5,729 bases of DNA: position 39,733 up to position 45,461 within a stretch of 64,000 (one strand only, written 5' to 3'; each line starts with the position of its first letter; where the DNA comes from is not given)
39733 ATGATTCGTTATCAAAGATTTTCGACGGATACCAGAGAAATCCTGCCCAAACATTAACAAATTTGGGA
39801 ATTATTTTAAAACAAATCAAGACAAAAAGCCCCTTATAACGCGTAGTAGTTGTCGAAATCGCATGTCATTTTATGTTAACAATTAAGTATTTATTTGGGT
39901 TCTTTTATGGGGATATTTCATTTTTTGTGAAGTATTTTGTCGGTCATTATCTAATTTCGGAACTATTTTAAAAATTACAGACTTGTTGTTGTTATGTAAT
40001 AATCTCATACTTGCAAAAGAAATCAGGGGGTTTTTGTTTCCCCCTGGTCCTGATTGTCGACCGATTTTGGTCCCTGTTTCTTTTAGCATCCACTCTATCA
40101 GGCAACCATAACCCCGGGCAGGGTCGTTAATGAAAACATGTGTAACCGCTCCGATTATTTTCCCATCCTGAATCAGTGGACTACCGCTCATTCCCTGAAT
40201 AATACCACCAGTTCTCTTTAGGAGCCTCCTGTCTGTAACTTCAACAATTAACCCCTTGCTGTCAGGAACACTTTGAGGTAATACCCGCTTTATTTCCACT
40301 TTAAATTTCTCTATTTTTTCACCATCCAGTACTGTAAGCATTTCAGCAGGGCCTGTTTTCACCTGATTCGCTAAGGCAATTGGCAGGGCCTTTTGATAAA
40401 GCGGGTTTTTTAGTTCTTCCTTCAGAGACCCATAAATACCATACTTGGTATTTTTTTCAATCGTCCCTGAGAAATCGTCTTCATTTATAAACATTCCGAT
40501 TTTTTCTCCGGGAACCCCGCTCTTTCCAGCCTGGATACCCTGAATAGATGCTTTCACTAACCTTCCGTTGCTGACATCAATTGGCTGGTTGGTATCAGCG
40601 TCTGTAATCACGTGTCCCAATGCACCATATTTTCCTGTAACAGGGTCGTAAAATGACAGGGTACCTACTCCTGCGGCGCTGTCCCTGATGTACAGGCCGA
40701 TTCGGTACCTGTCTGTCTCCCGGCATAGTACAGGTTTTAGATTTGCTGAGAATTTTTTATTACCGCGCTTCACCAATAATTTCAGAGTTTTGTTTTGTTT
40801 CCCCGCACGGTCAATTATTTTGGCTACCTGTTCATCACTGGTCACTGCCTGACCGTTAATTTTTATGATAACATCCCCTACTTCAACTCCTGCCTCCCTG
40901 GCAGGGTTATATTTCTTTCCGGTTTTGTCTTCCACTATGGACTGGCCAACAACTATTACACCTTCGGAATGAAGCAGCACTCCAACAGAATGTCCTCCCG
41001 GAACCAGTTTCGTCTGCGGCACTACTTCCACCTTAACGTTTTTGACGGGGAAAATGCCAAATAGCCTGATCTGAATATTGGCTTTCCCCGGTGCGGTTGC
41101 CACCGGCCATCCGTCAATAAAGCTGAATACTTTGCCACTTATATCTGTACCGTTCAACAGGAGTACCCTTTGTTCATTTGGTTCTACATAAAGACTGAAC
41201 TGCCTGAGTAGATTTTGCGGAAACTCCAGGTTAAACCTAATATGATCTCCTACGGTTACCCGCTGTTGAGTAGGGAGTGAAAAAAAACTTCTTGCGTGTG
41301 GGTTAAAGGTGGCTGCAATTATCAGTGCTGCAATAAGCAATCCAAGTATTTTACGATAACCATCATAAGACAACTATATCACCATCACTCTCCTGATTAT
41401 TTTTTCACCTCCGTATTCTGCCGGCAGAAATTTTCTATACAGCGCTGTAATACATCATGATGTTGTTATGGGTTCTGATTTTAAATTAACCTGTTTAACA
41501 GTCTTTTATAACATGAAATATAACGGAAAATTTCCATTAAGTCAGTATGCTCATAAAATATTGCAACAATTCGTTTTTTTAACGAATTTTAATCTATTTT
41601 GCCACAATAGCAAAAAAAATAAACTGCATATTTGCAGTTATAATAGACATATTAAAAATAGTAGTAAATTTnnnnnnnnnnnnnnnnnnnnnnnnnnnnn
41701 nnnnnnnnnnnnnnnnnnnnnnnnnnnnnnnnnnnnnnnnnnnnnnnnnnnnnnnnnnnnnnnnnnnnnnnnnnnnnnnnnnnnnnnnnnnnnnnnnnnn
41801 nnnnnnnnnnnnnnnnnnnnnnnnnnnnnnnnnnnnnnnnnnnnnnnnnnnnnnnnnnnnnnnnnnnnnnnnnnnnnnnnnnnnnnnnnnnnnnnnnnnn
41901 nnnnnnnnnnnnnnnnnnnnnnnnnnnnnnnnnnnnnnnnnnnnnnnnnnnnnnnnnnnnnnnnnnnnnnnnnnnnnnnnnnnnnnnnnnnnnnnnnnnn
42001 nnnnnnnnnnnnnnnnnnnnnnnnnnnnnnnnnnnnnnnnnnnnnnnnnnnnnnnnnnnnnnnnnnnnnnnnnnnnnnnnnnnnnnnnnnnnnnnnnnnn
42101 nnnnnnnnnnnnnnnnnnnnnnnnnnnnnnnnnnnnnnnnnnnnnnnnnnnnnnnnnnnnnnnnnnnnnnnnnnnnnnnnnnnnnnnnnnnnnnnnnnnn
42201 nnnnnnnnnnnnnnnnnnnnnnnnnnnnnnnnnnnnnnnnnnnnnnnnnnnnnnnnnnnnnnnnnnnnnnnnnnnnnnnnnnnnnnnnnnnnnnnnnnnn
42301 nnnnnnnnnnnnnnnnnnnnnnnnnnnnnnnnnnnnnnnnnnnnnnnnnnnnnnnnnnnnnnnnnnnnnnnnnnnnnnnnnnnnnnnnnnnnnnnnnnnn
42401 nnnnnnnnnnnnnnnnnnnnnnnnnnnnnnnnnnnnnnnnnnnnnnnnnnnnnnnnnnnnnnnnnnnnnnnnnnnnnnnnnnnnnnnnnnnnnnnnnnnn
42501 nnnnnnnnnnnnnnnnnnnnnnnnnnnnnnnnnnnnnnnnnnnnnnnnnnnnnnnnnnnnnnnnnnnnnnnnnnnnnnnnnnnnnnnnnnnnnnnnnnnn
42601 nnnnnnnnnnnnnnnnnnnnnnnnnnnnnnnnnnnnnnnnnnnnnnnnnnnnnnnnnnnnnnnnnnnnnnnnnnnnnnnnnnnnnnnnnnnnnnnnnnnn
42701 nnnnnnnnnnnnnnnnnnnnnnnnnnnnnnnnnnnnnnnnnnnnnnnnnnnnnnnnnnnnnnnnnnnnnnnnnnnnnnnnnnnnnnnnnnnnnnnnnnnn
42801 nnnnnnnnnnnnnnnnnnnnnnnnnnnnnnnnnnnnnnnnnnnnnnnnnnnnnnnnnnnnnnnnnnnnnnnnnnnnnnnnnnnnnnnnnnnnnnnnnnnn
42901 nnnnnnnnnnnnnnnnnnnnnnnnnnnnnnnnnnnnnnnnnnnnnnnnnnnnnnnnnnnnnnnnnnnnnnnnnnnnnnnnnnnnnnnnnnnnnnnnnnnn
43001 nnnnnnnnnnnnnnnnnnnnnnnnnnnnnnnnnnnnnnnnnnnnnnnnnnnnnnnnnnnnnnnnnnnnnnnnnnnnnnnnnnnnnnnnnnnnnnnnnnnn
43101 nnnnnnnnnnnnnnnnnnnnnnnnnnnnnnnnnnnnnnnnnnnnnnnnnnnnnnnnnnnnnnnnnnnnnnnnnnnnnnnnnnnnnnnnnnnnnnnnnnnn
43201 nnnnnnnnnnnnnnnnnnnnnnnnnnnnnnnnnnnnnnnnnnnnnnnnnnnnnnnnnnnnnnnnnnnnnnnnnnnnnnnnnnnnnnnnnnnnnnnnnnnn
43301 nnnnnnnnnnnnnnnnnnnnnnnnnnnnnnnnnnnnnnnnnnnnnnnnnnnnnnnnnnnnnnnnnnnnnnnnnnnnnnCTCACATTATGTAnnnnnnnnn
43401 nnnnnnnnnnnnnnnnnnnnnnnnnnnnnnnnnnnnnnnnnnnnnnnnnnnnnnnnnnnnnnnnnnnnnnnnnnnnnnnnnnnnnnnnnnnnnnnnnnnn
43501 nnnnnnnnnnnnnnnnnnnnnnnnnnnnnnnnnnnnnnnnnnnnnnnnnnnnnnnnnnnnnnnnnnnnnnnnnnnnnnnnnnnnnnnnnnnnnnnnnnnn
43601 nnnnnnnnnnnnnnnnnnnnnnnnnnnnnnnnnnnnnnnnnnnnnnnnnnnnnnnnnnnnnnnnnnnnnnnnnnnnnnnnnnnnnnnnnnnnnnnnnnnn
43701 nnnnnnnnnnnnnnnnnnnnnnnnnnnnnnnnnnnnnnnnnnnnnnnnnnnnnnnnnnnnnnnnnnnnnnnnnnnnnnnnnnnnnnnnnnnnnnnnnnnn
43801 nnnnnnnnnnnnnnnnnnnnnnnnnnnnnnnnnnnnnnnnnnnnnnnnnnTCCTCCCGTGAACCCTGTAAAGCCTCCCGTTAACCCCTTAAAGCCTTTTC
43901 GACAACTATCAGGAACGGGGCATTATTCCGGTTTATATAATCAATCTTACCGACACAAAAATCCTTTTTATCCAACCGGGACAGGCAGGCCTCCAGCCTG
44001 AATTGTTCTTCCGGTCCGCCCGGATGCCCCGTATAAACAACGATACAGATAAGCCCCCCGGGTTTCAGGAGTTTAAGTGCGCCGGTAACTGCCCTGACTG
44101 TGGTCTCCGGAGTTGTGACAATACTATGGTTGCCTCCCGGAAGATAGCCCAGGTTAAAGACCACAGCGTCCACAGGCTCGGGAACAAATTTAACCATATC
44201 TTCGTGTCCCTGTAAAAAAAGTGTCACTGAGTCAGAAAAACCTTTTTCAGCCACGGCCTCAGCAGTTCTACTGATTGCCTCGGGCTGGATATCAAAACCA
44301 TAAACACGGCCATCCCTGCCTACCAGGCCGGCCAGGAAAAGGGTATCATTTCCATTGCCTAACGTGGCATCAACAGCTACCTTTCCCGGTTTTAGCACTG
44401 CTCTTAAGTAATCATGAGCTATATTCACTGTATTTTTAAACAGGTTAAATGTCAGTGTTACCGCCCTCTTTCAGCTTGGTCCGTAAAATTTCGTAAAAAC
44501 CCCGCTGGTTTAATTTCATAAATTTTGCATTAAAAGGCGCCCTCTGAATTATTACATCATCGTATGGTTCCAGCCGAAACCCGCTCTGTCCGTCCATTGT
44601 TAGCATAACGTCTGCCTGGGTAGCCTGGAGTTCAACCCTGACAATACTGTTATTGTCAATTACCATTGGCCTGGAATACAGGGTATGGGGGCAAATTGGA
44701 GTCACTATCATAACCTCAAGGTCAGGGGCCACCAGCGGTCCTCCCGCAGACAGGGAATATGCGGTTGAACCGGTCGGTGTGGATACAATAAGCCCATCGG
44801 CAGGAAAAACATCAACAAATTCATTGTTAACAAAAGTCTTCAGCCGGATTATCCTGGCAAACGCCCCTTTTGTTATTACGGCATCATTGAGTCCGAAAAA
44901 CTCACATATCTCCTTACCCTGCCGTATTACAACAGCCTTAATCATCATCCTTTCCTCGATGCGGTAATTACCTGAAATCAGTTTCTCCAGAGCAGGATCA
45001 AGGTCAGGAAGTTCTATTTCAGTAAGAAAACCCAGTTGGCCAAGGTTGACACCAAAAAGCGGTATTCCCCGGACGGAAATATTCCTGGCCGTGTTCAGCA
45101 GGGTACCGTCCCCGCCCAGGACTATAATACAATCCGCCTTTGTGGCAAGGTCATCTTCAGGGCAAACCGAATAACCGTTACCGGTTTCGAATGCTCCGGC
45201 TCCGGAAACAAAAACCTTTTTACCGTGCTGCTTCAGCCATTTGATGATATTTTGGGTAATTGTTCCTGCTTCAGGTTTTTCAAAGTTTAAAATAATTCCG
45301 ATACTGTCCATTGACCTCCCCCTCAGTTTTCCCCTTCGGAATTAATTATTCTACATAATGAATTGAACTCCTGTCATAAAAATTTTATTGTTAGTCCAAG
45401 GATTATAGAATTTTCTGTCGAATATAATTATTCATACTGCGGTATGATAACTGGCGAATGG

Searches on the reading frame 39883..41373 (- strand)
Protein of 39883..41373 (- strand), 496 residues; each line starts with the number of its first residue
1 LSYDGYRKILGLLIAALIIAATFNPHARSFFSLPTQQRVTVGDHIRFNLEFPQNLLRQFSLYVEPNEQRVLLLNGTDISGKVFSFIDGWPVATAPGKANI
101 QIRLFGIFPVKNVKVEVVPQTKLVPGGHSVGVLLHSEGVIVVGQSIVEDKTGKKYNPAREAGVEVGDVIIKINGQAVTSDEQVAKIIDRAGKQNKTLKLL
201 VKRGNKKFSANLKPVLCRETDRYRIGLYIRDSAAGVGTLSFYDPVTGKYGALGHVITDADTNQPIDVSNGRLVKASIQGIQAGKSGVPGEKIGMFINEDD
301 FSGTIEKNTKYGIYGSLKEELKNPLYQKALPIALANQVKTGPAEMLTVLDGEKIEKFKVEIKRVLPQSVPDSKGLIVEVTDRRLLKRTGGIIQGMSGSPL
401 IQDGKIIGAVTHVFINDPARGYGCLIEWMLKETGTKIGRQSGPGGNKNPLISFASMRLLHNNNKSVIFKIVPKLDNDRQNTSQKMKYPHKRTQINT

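Call 84: search_protein_families(library=pfam, proteins=[window:39883-41373:-], max_evalue=0.001)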
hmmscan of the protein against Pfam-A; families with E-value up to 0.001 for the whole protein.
window:39883-41373:- (496 aa): 5 families
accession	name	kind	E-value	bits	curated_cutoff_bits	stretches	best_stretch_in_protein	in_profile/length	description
PF05580.18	Peptidase_S55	-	1e-85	287.5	25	1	222-430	2-210/210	SpoIVB peptidase S55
PF17820.7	PDZ_6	-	1.8e-10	40.8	27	1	157-199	10-52/54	PDZ domain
PF13180.12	PDZ_2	-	4.3e-10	40.2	27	1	153-213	20-79/80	PDZ domain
PF00595.29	PDZ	-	3.9e-05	24.4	23.2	1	148-201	29-80/81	PDZ domain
PF14685.13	PDZ_Tricorn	-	0.0001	22.6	25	1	156-205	31-82/88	Tricorn protease PDZ domain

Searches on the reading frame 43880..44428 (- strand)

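Call 84: search_protein_families(library=pfam, proteins=[window:43880-44428:-], max_evalue=0.001)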
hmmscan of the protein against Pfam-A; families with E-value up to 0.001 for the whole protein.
window:43880-44428:- (182 aa): 8 families
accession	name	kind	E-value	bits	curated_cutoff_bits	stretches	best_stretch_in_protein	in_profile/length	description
PF06962.18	rRNA_methylase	-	1.4e-47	161.5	22.7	1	42-176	1-136/137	Putative rRNA methylase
PF13847.12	Methyltransf_31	-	2.8e-11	43.7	27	1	13-130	2-110/145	Methyltransferase domain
PF13649.12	Methyltransf_25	-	3.3e-08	34.5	27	1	19-125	2-97/97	Methyltransferase domain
PF08241.18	Methyltransf_11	-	2.5e-05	25.3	21.2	1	20-129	2-95/95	Methyltransferase domain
PF13578.12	Methyltransf_24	-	7.1e-05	24.1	26.3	1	24-128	4-101/105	Methyltransferase domain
PF08242.18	Methyltransf_12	-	0.00024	22.2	30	1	24-127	6-98/98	Methyltransferase domain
PF01209.24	Ubie_methyltran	-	0.00024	21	20.1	1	13-130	46-152/233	ubiE/COQ5 methyltransferase family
PF01795.25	Methyltransf_5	-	0.00089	19.2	27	0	13-94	19-101/309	MraW methylase family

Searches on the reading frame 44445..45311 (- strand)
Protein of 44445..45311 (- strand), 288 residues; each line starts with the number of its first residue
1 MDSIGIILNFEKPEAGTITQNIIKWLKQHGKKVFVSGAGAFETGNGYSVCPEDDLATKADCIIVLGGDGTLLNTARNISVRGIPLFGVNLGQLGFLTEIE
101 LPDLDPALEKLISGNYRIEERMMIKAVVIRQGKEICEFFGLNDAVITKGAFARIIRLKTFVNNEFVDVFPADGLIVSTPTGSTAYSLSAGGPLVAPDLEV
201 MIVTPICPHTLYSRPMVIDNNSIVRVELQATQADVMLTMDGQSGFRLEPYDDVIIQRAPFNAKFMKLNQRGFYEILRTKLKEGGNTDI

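Call 3: search_protein_families(library=pfam, proteins=[window:44445-45311:-], max_evalue=0.01)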
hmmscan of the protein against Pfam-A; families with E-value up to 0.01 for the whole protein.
window:44445-45311:- (288 aa): 2 families
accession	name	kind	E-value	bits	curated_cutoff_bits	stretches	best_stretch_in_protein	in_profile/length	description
PF20143.4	NAD_kinase_C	-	2.9e-36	124.4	23.7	1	141-266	1-125/126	ATP-NAD kinase C-terminal domain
PF01513.26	NAD_kinase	-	2.6e-20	73.5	25.5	1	4-116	1-130/130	ATP-NAD kinase N-terminal domain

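Call 4: search_protein_families(library=ncbifam, proteins=[window:44445-45311:-], max_evalue=0.01)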
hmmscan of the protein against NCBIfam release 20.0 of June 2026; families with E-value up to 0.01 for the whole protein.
window:44445-45311:- (288 aa): 19 families
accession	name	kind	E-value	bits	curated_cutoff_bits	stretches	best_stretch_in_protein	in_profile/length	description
NF002561.0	PRK02155.1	equivalog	7.9e-75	251.9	371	1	5-281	10-286/297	NAD kinase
NF002306.0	PRK01231.1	equivalog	5.9e-73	245.6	316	1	3-282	10-291/299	NAD(+) kinase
NF003391.0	PRK04539.1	equivalog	6.7e-68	229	470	1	3-283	7-292/296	inorganic polyphosphate/ATP-NAD kinase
NF002732.0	PRK02649.1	equivalog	3.3e-67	227.1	348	1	1-282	1-291/305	NAD(+) kinase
NF002984.0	PRK03708.1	equivalog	2.2e-66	224.1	326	1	4-283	3-276/277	NAD(+) kinase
NF002521.0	PRK01911.1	equivalog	2.9e-66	223.8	309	1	48-283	54-287/292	NAD kinase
NF010678.0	PRK14076.1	equivalog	7.7e-65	219.9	493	1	3-281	293-568/570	bifunctional NADP phosphatase/NAD kinase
NF002893.0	PRK03378.1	equivalog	1.6e-64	218.1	386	1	2-281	6-286/292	NAD(+) kinase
NF002892.0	PRK03372.1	equivalog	3.4e-63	213.8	299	1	11-280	15-292/312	NAD kinase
NF002255.0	PRK01185.1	subfamily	7.9e-60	202.2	304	1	4-280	3-265/271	NAD(+) kinase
NF002731.0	PRK02645.1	equivalog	2.4e-59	201.3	312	1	4-284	6-294/305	NAD(+) kinase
NF002579.0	PRK02231.1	equivalog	5.1e-58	196.8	459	1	13-280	24-294/301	NAD(+) kinase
NF010679.0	PRK14077.1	equivalog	4.3e-52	177.2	343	1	20-283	28-286/287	NAD(+) kinase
NF010677.0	PRK14075.1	equivalog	6.8e-43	147.1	260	1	56-281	40-251/257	NAD(+) kinase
NF003406.0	PRK04761.1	equivalog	6.9e-25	87.7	211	1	57-229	35-204/257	NAD kinase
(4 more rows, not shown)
